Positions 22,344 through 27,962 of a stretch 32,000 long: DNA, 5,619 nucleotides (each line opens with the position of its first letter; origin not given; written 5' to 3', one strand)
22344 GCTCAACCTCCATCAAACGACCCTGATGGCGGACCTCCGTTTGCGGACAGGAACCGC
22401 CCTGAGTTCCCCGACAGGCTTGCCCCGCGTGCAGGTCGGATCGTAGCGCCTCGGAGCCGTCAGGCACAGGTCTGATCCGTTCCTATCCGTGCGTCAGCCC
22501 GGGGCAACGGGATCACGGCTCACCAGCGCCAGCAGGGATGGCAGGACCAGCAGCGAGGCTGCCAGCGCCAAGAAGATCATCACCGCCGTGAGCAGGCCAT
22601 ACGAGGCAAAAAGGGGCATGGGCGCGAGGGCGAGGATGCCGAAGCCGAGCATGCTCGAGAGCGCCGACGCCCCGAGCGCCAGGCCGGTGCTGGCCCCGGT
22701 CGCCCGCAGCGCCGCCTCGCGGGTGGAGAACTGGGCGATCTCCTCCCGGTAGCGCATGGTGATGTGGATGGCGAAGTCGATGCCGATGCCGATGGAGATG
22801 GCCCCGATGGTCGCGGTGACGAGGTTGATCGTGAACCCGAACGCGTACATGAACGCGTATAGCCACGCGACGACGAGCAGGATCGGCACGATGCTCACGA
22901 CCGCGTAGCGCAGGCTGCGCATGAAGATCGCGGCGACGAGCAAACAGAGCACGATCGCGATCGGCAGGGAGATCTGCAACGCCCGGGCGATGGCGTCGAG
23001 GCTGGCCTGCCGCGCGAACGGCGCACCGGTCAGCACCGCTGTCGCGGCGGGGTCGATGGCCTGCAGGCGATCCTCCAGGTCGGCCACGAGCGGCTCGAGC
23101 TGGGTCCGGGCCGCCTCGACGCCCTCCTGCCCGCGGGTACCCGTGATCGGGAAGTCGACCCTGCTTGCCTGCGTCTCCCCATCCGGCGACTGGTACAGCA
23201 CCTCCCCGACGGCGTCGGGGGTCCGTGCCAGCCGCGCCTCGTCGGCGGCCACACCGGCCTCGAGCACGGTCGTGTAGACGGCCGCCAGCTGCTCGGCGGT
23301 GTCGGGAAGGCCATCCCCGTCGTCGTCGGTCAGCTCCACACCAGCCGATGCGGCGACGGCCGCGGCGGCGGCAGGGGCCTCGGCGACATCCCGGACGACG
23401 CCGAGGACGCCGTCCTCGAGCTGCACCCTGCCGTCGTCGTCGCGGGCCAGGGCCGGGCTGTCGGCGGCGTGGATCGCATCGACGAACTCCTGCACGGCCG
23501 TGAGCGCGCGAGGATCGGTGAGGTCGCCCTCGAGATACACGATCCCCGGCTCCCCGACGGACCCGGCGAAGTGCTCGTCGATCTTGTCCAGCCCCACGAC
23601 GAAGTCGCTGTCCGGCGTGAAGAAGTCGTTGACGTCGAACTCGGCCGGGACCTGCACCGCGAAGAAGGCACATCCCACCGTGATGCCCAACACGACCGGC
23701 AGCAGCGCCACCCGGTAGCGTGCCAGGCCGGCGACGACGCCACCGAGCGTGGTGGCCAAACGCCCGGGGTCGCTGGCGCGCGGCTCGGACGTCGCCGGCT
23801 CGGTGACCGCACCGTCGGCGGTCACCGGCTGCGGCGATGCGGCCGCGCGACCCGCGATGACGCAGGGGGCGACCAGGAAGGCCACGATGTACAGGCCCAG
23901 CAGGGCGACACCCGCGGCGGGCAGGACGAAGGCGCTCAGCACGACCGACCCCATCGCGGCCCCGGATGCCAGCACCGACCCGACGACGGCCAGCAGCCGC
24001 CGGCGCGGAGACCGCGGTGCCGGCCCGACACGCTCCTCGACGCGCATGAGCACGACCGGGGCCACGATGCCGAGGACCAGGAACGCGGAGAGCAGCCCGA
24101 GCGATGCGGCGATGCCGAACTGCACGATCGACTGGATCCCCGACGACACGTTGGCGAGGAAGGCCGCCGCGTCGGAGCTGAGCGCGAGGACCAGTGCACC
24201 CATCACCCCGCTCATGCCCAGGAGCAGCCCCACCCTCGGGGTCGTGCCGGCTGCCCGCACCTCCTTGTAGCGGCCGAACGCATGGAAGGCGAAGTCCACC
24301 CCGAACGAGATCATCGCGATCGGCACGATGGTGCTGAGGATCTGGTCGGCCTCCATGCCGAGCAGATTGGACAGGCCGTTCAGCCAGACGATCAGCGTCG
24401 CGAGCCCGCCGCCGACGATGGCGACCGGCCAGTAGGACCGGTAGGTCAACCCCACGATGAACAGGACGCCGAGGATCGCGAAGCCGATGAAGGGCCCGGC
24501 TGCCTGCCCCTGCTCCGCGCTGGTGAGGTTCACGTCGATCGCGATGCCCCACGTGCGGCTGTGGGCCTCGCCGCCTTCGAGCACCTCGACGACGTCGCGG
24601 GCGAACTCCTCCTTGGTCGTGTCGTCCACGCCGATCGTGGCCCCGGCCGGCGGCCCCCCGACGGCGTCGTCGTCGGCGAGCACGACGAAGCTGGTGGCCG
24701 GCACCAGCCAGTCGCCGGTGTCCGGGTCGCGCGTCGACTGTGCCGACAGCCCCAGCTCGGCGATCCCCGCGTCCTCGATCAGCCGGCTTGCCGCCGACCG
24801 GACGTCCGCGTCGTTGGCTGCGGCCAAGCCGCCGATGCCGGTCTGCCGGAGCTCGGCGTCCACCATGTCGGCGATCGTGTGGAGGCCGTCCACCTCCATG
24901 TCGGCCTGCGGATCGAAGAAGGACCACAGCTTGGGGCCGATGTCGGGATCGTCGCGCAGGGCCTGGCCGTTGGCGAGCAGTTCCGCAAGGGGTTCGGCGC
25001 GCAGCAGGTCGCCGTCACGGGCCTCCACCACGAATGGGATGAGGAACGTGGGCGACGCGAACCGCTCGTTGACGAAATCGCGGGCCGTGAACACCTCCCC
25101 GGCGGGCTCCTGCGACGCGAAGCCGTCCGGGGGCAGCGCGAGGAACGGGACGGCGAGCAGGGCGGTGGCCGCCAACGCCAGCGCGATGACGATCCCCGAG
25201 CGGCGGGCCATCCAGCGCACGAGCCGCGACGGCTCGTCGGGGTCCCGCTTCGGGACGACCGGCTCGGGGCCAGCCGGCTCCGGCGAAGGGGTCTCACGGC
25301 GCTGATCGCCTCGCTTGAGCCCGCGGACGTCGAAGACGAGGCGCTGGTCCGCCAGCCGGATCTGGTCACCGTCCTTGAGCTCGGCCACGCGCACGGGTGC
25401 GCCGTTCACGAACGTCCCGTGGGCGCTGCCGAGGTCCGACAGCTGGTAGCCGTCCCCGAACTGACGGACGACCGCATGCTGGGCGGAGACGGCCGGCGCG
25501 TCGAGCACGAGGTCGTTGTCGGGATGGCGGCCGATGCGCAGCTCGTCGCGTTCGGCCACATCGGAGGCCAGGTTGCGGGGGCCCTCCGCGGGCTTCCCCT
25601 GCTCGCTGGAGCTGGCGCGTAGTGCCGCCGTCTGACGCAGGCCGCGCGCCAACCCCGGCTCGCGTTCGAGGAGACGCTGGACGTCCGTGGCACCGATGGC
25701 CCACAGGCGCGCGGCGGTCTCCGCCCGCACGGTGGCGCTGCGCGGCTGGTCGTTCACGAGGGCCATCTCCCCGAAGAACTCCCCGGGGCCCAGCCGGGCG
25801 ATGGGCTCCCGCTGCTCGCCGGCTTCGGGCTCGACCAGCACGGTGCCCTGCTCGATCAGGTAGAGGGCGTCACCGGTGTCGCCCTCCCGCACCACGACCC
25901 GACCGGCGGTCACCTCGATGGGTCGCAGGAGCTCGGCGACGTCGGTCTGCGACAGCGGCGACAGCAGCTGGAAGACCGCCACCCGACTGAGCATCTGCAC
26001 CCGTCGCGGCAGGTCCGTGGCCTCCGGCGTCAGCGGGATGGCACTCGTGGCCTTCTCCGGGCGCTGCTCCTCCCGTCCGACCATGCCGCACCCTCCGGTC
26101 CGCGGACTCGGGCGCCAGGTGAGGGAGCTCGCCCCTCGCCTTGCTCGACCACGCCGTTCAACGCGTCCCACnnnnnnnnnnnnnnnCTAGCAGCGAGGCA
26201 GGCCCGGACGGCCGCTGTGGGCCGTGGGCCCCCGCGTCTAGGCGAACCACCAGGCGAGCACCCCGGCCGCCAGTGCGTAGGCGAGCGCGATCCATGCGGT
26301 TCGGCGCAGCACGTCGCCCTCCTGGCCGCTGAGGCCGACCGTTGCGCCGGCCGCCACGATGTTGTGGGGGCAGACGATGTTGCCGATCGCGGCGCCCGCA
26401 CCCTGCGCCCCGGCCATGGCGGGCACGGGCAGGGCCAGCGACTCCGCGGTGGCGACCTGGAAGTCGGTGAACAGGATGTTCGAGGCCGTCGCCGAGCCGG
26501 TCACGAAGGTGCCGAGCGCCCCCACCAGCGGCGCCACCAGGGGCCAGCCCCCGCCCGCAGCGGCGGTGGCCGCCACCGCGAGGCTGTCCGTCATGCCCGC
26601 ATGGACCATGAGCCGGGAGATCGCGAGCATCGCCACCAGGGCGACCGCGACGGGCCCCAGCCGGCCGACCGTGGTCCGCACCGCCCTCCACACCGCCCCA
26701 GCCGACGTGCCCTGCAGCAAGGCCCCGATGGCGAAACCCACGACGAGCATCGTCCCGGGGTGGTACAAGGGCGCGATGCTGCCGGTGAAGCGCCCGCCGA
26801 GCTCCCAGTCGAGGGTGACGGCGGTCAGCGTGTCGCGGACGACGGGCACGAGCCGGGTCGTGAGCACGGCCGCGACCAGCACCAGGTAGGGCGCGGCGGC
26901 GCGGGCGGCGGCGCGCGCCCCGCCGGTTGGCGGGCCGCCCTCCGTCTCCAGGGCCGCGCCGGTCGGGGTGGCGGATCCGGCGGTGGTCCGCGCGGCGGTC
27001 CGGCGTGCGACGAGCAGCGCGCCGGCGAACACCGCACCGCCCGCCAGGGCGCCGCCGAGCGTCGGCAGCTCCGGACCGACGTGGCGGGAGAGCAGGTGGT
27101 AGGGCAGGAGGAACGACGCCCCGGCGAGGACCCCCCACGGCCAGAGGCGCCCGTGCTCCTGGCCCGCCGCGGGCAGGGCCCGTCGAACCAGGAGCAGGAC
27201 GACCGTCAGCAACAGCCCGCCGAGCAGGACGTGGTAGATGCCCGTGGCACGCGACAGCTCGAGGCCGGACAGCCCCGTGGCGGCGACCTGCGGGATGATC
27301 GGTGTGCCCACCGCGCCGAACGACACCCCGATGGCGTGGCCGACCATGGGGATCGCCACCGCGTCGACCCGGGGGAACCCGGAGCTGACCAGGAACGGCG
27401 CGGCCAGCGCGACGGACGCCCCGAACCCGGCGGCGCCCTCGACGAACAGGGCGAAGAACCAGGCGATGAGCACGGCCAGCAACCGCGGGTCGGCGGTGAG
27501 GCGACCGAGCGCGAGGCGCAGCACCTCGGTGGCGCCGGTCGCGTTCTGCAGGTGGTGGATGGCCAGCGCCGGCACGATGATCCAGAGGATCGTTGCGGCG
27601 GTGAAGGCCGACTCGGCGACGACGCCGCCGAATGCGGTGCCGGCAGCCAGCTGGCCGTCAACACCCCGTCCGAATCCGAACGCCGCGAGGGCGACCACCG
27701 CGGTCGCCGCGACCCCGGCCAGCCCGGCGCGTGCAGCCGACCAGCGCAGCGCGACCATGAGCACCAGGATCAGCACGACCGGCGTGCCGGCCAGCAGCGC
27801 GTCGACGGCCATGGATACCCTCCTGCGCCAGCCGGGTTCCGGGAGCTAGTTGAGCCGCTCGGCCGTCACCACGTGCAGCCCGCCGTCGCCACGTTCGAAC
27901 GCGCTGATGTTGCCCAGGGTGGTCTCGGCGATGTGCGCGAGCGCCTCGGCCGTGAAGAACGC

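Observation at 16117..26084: Cyclic-nucleotide-themed island: four CNB domains and two candidate phosphodiesterases but no cyclase and no transcription factor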

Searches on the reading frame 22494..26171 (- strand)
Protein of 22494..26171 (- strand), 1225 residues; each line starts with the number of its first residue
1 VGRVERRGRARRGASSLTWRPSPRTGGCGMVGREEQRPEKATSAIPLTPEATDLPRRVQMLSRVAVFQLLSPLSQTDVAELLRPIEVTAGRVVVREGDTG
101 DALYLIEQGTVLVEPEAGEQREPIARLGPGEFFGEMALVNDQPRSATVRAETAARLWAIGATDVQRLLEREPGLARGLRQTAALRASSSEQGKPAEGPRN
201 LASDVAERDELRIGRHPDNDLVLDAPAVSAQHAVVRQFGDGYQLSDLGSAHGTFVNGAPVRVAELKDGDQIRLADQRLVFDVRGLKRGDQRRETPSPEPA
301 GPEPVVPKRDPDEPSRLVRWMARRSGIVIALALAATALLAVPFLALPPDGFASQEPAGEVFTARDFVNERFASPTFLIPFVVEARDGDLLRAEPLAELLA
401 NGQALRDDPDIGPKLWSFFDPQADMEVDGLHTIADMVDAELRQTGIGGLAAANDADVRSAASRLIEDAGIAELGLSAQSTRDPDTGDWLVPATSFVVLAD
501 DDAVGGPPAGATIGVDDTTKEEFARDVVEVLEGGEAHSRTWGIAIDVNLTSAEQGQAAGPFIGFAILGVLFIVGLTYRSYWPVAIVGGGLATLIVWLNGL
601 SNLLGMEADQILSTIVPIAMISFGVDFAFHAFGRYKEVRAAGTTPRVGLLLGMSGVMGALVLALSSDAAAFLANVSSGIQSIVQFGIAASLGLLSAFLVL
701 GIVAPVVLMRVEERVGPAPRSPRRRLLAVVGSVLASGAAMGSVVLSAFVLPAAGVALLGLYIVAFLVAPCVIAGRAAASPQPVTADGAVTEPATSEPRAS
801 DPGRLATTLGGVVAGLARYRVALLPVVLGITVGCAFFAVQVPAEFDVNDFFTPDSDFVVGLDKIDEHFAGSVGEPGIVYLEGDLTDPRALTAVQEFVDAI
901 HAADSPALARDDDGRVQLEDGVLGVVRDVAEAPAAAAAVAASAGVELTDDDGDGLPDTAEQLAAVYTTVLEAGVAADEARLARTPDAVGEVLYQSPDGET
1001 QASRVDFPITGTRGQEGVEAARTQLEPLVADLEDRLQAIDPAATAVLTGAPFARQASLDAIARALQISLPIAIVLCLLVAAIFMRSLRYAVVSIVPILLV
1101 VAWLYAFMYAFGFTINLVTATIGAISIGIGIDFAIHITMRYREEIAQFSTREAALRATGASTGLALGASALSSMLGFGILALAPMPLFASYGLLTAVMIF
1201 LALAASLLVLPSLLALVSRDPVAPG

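Call 6: search_protein_families(library=pfam, proteins=[window:22494-26171:-], max_evalue=0.01)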
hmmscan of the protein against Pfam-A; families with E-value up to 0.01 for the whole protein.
window:22494-26171:- (1225 aa): 6 families
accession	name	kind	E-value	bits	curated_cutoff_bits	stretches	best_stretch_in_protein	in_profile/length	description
PF03176.21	MMPL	-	2.7e-25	89.4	20.5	2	954-1220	38-305/333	MMPL family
PF00027.35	cNMP_binding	-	5e-22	78.1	27.5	1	86-170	3-88/89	Cyclic nucleotide-binding domain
PF00498.31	FHA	-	9.3e-19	68.1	20.7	1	212-273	2-66/67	FHA domain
PF16697.10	Yop-YscD_cpl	-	1.7e-10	41.4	33.2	1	208-274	16-84/94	Inner membrane component of T3SS, cytoplasmic domain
PF00873.25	ACR_tran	-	3.3e-06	25.6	28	1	1063-1216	331-488/1021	AcrB/AcrD/AcrF family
PF12349.14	Sterol-sensing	-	0.0099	16.2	22.3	0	598-701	24-126/153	Sterol-sensing domain of SREBP cleavage-activation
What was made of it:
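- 22494..26084 (-): CNB-FHA cassette fused to an MMPL/RND (HAE3) transporter (1196 aa). CNB spans 25605-25979 and FHA about 25353-25538. Pfam cNMP_binding 78.1, FHA 68.1 and MMPL 89.4 bits (call 6).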

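Call 9: search_protein_families(library=ncbifam, proteins=[window:22494-26171:-], max_evalue=0.001)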
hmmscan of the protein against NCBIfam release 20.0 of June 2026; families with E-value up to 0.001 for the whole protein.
window:22494-26171:- (1225 aa): 21 families
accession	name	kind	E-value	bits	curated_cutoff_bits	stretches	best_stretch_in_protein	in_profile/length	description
TIGR00921.1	2A067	subfamily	1.5e-45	155.5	351.9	2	1026-1216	542-733/733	hydrophobe/amphiphile efflux-3 (HAE3) family transporter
TIGR00833.1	actII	subfamily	1e-26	93.5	874.7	1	1043-1220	153-335/910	MMPL family RND transporter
TIGR03480.1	HpnN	hypoth_equivalog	6.4e-20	70.7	751.85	2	1035-1215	688-857/862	hopanoid biosynthesis associated RND transporter like protein HpnN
NF041660.2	oxygluDhInhib_OdhI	equivalog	3.4e-15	56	200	1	205-280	52-127/130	oxoglutarate dehydrogenase inhibitor Odhl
NF058543.1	ActPatMycb56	equivalog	3.5e-13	49.1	460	1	67-185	4-121/317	acetyltransferase Pat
NF033760.1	gliding_GltG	equivalog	3.8e-12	45.5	650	1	202-280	17-96/650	adventurous gliding motility protein GltG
TIGR03354.1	VI_FHA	hypoth_equivalog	9.1e-12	45.5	120.25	1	198-302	13-123/420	type VI secretion system-associated FHA domain protein TagH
TIGR03896.1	cyc_nuc_ocin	subfamily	1.2e-11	44.6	161.05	1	84-178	163-258/317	bacteriocin-type transport-associated protein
NF008732.0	PRK11753.1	equivalog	2e-10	40.5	266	1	92-185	33-128/214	cAMP-activated global transcriptional regulator CRP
NF045600.2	BstA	equivalog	1.5e-09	36.3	1400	1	1047-1217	269-439/903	sterol transporter cytoplasmic membrane protein BstA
NF041163.2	encap_f2b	equivalog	3.5e-09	36.3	400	1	76-206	89-219/450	family 2B encapsulin nanocompartment shell protein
NF049868.1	FhaB_Rv0019c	equivalog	7.3e-09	35.9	125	1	207-273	84-151/158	FHA domain-containing protein FhaB/FipA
NF052573.1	HisKinEspAMyxo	equivalog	3.2e-08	32.1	1400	1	210-283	47-122/755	serine histidine kinase EspA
NF052374.1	HopndTporHpnN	equivalog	1e-06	27.2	1100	1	1070-1218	281-427/858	hopanoid transporter HpnN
NF006901.0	PRK09392.1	equivalog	1.3e-05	24.7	211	1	87-179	35-127/236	transcriptional activator FtrB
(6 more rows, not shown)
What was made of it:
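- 22494..26084 (-): NCBIfam HAE3 and the actII MMPL family (call 9).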

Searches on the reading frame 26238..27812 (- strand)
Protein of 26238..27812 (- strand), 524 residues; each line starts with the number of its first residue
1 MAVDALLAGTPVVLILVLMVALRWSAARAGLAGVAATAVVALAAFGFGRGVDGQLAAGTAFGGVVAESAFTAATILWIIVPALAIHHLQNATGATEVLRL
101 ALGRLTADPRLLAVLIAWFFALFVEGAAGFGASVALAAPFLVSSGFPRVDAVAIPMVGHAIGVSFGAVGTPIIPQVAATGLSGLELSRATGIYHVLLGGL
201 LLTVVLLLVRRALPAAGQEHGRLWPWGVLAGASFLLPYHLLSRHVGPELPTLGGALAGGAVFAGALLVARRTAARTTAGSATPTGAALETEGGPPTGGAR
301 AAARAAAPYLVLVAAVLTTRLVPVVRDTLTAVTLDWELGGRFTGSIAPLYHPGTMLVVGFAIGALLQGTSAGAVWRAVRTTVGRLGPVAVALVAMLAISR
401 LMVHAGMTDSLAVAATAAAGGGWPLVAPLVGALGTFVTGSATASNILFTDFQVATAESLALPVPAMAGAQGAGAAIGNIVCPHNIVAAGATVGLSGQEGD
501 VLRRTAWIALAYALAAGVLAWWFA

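Call 6: search_protein_families(library=pfam, proteins=[window:26238-27812:-], max_evalue=0.01)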
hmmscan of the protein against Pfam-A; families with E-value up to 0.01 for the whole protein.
window:26238-27812:- (524 aa): 2 families
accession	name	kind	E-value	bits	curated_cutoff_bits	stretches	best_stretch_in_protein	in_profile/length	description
PF02652.20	Lactate_perm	-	1.9e-85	288.1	27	2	3-324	1-303/522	L-lactate permease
PF03553.21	Na_H_antiporter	-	0.00097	18.9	23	1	385-514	160-291/303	Na+/H+ antiporter family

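Call 9: search_protein_families(library=ncbifam, proteins=[window:26238-27812:-], max_evalue=0.001)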
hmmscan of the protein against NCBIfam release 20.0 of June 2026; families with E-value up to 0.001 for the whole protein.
window:26238-27812:- (524 aa): 3 families
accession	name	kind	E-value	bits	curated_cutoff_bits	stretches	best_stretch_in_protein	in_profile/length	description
TIGR00795.1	lctP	subfamily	3.2e-80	270.4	341.15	2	3-324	7-307/530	lactate permease LctP family transporter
NF007740.0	PRK10420.1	equivalog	6.2e-39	134.1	918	2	4-316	17-313/551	L-lactate permease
NF007249.0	PRK09695.1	equivalog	6.1e-35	120.9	1121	2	3-316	16-321/560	glycolate permease GlcA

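Call 36: find_encoding_contigs(protein=window:26238-27812:-, flank=10000, max_places=1)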
Protein window:26238-27812:- (524 aa): 1 contig read that carries it; 1 place shown.
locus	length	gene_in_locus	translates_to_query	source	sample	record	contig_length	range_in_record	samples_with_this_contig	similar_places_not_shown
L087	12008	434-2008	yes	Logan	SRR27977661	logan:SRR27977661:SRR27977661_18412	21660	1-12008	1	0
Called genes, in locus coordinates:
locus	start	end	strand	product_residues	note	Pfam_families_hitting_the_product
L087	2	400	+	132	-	?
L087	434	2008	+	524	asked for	PF02652:Lactate_perm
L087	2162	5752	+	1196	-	PF00027:cNMP_binding, PF00498:FHA, PF16697:Yop-YscD_cpl, PF03176:MMPL, PF00873:ACR_tran (weak)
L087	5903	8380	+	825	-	PF00027:cNMP_binding, PF00498:FHA, PF16697:Yop-YscD_cpl, PF00005:ABC_tran, PF13555:AAA_29 (faint), PF13304:AAA_21 (weak), PF01061:ABC2_membrane, PF12698:ABC2_membrane_3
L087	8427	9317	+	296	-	PF01243:PNPOx_N, PF12900:Pyridox_ox_2, PF00027:cNMP_binding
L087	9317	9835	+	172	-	PF01613:Flavin_Reduct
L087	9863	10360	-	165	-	PF00027:cNMP_binding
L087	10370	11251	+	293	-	PF00149:Metallophos, PF12850:Metallophos_2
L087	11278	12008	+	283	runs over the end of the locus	PF00149:Metallophos, PF12850:Metallophos_2 (weak)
